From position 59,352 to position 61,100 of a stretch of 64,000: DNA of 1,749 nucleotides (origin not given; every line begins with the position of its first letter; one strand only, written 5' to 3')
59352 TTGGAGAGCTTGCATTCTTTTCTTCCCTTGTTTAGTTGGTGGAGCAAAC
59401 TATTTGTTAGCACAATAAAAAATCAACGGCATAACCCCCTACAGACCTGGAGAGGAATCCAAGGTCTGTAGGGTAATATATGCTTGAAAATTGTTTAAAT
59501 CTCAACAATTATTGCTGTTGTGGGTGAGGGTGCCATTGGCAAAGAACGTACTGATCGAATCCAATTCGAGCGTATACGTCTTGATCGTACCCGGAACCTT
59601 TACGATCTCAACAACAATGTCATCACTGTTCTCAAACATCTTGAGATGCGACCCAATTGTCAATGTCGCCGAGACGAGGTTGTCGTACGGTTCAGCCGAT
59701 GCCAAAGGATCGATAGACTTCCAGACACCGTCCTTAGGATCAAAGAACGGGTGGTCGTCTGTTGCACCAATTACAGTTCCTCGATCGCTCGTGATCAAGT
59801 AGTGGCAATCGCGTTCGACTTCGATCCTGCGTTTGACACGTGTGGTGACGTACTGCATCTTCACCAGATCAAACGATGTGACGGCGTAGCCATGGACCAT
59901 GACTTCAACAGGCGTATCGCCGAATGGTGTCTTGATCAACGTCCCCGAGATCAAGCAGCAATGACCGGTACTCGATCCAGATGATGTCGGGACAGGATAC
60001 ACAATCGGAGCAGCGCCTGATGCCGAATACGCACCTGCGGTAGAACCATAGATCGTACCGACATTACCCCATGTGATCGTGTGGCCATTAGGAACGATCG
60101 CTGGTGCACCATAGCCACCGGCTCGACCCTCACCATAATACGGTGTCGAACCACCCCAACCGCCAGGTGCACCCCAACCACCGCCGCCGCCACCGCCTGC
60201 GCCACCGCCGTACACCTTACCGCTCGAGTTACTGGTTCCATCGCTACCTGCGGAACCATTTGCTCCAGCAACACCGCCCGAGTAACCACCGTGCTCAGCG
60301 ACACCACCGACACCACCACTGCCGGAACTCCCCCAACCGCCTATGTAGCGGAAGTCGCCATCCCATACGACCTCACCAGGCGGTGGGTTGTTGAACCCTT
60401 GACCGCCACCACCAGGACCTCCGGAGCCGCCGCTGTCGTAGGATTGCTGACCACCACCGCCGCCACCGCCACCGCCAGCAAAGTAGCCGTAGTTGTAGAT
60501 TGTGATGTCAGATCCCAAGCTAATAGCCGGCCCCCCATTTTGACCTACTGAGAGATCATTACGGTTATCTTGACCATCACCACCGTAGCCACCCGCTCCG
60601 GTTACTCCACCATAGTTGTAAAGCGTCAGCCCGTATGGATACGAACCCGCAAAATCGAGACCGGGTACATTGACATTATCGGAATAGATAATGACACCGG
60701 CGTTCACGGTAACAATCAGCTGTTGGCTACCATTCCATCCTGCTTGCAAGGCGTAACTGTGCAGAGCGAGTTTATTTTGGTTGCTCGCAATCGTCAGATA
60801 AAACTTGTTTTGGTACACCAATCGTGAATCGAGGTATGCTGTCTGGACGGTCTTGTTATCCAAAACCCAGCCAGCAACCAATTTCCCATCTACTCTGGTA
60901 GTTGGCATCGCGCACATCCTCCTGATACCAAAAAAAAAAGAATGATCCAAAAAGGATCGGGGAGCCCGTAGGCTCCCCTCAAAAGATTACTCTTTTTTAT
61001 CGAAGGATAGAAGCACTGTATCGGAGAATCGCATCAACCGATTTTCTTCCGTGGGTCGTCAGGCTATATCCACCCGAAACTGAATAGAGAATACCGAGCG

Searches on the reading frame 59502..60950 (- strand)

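Call 51: search_protein_families(library=phrogs, proteins=[window:59502-60950:-], max_evalue=0.00001)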
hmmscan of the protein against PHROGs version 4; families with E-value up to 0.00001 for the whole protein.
window:59502-60950:- (482 aa): 3 families
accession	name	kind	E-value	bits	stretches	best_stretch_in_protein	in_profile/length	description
phrog_10745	-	unknown function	2e-16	61.6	1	43-167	38-158/353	-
phrog_2056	-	tail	6.6e-10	40.1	1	56-253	56-246/267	tail fiber protein; host specificity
phrog_11439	-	tail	2.6e-06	26.9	1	87-188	586-683/775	tail fiber protein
